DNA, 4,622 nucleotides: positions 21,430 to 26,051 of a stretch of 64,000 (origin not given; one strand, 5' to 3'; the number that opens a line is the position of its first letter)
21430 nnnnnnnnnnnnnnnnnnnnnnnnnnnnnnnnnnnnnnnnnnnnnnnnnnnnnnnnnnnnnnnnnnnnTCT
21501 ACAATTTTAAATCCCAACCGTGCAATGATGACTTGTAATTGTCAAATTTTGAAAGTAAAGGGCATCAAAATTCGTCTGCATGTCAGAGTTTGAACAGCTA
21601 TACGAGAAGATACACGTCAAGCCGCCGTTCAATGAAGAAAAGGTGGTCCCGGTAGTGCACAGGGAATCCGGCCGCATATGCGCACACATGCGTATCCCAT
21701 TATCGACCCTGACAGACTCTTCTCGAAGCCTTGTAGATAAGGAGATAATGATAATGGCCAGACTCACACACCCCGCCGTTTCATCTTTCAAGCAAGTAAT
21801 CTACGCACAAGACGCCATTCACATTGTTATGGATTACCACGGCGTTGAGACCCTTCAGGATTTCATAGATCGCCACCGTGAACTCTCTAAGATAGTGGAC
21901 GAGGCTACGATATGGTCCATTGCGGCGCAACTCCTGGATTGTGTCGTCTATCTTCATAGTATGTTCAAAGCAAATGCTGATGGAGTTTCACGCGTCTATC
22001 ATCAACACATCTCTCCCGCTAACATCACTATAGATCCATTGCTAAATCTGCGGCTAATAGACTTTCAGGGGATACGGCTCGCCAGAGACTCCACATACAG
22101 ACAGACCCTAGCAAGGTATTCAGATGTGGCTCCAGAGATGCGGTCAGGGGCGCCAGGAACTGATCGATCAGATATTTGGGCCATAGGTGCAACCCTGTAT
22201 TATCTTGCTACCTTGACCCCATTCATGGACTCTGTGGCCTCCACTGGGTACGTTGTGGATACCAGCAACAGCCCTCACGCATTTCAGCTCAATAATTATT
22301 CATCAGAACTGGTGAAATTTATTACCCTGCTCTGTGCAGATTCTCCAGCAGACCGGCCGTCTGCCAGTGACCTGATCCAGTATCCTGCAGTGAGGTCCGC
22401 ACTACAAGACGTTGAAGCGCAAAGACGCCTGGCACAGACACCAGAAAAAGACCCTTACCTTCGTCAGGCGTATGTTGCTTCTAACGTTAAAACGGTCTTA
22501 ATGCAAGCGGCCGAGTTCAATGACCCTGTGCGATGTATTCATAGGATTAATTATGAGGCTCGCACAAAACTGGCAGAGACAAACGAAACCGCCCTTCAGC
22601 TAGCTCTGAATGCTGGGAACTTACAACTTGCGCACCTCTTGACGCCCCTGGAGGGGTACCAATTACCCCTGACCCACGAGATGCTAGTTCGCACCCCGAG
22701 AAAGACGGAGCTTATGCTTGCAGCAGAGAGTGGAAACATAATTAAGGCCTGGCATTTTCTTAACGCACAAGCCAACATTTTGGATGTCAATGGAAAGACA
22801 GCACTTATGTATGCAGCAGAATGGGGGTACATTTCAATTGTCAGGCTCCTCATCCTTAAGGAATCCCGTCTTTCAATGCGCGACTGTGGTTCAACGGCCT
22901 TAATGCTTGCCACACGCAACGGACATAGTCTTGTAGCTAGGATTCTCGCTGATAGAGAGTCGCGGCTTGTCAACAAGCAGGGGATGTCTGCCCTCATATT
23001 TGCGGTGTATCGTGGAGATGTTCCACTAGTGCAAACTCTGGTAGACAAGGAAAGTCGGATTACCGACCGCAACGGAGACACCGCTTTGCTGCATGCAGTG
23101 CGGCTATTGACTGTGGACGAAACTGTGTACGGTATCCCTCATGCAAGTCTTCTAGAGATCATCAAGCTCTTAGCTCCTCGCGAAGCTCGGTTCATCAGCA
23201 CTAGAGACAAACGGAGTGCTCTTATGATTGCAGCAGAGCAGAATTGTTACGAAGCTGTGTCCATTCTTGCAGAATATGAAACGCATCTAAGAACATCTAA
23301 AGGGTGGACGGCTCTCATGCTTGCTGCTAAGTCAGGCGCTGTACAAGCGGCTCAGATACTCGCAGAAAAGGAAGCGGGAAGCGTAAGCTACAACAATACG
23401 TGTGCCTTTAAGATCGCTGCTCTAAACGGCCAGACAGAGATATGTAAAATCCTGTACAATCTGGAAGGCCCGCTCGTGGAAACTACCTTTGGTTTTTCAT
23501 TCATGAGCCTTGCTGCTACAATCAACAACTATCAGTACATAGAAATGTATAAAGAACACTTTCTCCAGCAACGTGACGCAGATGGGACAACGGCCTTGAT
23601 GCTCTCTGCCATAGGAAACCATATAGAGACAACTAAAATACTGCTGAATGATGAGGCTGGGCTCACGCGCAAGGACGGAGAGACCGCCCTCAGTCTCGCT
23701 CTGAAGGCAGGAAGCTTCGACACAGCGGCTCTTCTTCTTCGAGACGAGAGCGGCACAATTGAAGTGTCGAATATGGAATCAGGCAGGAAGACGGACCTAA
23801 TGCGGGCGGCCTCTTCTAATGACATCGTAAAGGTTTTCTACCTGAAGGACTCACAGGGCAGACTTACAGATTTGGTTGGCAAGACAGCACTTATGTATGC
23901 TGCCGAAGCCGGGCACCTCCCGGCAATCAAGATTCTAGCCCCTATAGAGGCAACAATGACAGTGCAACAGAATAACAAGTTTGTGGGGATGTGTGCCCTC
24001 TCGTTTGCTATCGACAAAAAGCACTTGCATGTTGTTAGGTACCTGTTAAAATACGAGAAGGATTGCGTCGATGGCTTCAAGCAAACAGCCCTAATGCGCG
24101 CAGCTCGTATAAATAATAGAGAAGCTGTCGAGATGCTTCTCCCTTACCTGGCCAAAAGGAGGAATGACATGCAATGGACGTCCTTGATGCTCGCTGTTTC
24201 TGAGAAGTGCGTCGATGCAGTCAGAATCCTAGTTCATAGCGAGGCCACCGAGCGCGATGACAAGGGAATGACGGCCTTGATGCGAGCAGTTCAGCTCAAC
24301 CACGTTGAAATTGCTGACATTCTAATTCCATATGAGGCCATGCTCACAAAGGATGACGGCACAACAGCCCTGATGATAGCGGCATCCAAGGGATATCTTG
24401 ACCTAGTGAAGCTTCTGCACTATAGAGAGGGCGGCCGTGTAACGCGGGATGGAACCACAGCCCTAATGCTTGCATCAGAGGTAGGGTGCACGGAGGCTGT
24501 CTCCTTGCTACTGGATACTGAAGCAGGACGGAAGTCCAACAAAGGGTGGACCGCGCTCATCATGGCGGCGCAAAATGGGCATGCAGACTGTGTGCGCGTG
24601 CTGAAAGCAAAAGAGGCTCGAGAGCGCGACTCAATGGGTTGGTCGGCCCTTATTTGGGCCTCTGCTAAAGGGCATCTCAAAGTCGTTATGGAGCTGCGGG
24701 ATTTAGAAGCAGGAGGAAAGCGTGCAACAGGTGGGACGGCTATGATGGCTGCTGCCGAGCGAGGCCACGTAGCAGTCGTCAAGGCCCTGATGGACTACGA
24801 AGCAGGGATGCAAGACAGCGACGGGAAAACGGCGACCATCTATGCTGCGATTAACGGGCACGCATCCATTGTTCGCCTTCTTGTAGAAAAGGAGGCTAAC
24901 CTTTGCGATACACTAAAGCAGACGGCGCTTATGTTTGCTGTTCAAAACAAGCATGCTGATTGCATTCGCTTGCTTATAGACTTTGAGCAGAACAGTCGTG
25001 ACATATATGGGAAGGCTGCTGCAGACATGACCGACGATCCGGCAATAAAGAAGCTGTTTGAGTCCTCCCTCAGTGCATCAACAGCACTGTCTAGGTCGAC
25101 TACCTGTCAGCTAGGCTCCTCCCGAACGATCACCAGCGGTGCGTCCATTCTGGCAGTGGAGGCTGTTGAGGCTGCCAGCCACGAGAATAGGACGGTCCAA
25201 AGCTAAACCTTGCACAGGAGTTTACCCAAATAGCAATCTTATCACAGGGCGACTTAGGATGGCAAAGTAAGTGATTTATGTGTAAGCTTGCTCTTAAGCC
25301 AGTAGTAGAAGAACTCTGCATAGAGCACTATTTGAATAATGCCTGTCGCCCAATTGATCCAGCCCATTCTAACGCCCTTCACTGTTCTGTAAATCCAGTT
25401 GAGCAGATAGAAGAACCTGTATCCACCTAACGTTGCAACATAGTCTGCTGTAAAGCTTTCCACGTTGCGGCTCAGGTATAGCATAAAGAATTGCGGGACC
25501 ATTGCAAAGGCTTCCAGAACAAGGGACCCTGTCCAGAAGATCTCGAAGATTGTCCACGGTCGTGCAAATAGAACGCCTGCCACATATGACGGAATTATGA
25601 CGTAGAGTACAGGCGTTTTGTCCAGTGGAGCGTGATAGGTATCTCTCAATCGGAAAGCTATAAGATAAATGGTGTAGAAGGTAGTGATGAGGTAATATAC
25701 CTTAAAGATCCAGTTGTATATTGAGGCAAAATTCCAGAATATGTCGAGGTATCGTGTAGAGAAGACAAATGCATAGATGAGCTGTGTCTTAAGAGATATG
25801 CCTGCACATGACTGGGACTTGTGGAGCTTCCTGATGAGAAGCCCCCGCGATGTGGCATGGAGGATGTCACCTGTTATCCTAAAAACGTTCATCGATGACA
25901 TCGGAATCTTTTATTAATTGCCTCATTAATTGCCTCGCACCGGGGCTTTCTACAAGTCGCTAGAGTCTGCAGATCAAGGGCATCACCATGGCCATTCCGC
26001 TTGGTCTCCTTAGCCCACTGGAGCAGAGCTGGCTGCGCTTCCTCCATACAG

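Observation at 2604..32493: Inverted 199-bp perfect duplication across two PDI-like genes brackets about 29 kb (gene-conversion tract or inversion substrate)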

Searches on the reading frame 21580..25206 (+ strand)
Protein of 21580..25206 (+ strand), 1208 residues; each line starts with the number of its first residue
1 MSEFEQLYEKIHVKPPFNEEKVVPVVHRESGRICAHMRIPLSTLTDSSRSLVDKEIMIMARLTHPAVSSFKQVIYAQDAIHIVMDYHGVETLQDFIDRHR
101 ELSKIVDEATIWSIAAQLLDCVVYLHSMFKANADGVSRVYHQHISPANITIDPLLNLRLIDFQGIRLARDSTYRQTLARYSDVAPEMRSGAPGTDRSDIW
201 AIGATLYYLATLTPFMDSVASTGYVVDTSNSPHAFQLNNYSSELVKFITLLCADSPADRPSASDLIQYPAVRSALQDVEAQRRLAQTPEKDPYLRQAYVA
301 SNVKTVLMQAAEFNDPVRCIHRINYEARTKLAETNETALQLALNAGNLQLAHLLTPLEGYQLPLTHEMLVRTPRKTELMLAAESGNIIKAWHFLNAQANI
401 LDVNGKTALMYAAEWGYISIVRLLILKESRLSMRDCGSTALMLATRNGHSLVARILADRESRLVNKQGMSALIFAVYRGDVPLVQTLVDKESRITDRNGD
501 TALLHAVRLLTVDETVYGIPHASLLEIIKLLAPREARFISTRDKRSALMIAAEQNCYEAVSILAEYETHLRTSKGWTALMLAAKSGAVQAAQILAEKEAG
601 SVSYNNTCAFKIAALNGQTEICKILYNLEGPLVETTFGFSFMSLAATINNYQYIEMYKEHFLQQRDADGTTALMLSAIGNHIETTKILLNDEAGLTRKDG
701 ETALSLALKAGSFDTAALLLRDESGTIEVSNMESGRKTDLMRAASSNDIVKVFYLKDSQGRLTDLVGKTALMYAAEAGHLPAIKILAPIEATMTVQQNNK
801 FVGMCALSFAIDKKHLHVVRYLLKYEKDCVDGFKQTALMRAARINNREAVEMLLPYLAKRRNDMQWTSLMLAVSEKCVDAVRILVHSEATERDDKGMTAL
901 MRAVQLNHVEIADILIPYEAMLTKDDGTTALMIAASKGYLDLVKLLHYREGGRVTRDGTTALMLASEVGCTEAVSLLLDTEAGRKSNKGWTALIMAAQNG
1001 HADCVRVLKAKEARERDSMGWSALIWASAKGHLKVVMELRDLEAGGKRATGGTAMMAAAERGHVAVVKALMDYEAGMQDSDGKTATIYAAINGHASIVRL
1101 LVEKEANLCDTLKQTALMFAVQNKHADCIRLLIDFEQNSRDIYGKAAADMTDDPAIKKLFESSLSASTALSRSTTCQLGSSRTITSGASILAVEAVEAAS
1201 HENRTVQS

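Call 47: search_protein_families(library=pfam, proteins=[window:21580-25206:+], max_evalue=0.001)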
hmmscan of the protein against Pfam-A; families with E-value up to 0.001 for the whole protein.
window:21580-25206:+ (1208 aa): 8 families
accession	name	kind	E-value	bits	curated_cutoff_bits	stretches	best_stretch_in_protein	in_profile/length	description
PF12796.13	Ank_2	-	1.2e-149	487.7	27.3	14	1055-1138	1-87/90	Ankyrin repeats (3 copies)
PF00023.36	Ank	-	2.1e-76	247.9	21.1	1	404-425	1-22/33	Ankyrin repeat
PF13637.12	Ank_4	-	1.2e-60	200.5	22.7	3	809-854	3-50/50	Ankyrin repeats (many copies)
PF13857.12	Ank_5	-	3.3e-52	174.3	27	1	926-964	15-55/56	Ankyrin repeats (many copies)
PF13606.12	Ank_3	-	1.1e-50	163.4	22.3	0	834-856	2-24/30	Ankyrin repeat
PF00069.31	Pkinase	-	8.3e-27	94.7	31.7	1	21-269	14-261/263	Protein kinase domain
PF07714.23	PK_Tyr_Ser-Thr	-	9.6e-13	48.5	23.1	1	49-267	45-256/258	Protein tyrosine and serine/threonine kinase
PF24521.3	Ank_KRIT1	-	1.1e-07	32.1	80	0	1026-1105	24-108/149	KRIT1 ankyrin-repeats domain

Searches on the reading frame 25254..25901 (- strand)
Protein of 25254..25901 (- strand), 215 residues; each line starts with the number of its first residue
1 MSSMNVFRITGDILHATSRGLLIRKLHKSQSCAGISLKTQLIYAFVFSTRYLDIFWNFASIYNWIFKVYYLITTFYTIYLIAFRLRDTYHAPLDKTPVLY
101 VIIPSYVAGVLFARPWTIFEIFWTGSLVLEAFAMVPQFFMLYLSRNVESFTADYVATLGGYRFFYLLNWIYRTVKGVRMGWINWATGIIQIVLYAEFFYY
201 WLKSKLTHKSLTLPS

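Call 47: search_protein_families(library=pfam, proteins=[window:25254-25901:-], max_evalue=0.001)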
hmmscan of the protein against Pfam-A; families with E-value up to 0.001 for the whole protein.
window:25254-25901:- (215 aa): 1 family
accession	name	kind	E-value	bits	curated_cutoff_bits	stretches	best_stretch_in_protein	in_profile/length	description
PF00810.23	ER_lumen_recept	-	1.5e-47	162.5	25.6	1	31-172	1-143/143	ER lumen protein retaining receptor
